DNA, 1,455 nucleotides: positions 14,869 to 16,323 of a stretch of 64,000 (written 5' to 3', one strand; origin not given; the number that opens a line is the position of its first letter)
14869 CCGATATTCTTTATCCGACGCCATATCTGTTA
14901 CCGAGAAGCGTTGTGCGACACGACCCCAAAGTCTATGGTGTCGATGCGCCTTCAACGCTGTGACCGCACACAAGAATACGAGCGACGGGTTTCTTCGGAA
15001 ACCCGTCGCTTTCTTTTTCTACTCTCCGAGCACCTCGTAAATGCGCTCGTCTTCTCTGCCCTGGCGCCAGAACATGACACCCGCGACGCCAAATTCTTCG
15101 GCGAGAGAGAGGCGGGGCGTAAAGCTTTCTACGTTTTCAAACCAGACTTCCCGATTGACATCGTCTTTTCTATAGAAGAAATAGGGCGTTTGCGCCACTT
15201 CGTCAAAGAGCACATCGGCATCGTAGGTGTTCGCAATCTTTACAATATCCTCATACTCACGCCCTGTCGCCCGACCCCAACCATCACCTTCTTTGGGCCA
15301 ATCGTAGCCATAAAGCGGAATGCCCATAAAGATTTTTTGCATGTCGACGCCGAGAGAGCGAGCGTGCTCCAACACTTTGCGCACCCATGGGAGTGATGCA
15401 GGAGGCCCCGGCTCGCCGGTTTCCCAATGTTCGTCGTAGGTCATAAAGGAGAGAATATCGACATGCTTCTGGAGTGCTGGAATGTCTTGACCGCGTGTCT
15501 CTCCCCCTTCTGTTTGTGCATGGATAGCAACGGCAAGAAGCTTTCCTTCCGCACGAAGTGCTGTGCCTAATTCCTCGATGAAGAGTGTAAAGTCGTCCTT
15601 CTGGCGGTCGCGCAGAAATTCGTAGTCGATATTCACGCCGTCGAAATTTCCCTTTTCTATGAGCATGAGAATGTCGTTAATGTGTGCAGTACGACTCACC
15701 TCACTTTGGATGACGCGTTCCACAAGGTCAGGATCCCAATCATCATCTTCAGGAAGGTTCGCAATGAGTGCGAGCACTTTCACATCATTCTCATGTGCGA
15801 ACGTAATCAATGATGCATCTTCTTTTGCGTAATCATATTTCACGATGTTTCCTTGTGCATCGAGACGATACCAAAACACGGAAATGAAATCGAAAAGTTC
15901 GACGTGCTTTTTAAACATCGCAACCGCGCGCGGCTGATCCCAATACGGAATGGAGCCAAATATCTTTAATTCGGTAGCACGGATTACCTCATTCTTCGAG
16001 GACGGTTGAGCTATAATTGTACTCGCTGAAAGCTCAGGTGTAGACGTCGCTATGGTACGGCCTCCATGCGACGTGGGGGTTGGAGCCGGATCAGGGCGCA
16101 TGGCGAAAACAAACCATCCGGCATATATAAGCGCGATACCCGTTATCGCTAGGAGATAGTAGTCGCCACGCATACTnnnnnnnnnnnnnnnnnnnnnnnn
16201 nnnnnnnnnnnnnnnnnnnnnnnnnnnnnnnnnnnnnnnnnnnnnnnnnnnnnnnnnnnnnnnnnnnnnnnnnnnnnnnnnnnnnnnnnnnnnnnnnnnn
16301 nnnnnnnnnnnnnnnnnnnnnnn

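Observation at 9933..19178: Glycan locus combining a processive GT2 synthase, GH18 hydrolase, two PIG-L deacetylases, WbqC-like protein, UGDH and UXS-like enzymes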

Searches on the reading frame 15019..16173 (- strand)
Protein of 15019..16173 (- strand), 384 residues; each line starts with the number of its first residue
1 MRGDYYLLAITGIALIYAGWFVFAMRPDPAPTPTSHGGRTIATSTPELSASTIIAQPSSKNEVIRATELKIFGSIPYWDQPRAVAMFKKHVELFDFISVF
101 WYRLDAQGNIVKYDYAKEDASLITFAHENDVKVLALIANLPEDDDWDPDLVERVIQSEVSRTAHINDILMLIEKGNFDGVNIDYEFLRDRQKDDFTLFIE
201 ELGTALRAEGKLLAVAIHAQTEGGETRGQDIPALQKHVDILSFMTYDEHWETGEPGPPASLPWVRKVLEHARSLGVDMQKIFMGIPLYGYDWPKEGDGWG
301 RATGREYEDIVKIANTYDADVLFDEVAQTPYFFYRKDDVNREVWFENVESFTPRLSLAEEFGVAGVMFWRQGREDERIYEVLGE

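Call 3: search_protein_families(library=pfam, proteins=[window:15019-16173:-], max_evalue=0.01)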
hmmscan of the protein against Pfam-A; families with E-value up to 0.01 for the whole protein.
window:15019-16173:- (384 aa): 3 families
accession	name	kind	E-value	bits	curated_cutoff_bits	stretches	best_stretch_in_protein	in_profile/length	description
PF00704.34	Glyco_hydro_18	-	2.4e-31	110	29.6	1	128-370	62-313/317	Glycosyl hydrolases family 18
PF03644.19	Glyco_hydro_85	-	0.00056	19.9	22.2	1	121-298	42-214/302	Glycosyl hydrolase family 85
PF13200.12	DUF4015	-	0.0015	18.2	27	1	191-255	168-235/313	Putative glycosyl hydrolase domain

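Call 6: search_protein_families(library=ncbifam, proteins=[window:15019-16173:-], max_evalue=0.001)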
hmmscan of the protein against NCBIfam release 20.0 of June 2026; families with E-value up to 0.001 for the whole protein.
window:15019-16173:- (384 aa): 1 family
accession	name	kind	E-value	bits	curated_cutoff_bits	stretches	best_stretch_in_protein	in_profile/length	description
NF052619.1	ChiD_Serratia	equivalog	2.3e-08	33.5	750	1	157-251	124-226/416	chitinase ChiD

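Call 15: search_solved_structures(query=window:15019-16173:-, max_evalue=0.001)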
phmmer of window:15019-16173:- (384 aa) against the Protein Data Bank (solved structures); distinct sequences matched with E-value up to 0.001: 96 (the best 60 are shown).
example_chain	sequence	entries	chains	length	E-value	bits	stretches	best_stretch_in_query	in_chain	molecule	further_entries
4wiw_A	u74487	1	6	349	3.2e-35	125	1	90-380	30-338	Glycoside hydrolase family 18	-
5jh8_A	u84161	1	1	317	7.6e-34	120.5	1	86-379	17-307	Probable chitinase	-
3cz8_A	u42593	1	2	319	1.2e-33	119.8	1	95-370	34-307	Putative sporulation-specific glycosylase ydhD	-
4s3k_A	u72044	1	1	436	4.9e-28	101.4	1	122-374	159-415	Spore germination protein YaaH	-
4s3j_A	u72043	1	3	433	2.5e-26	95.8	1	117-373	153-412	Cortical-lytic enzyme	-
4q6t_A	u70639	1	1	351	1.5e-19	73.5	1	107-378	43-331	Glycosyl hydrolase, family 18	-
8hw6_A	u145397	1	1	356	2.9e-16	62.6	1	130-378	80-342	Chitinase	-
3bxw_B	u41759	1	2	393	1.7e-14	56.8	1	128-381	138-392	Chitinase domain-containing protein 1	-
8hw7_A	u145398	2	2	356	2.5e-14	56.2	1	130-378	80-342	Chitinase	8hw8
6jm7_A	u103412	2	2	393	7.7e-14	54.6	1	164-291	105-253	ofchtiv | ofchtiv-allosamidin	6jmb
6jm8_A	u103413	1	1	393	7.3e-13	51.4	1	165-291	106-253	ofchtiv-g5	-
5wup_A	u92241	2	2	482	7.5e-09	38.2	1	160-291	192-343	Chitinase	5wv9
1goi_A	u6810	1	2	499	2.1e-08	36.7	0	314-375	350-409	CHITINASE B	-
1h0g_A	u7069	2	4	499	2.4e-08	36.5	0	314-375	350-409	CHITINASE B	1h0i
5y29_A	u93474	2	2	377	2.4e-08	36.5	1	148-298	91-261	insect group II chitinase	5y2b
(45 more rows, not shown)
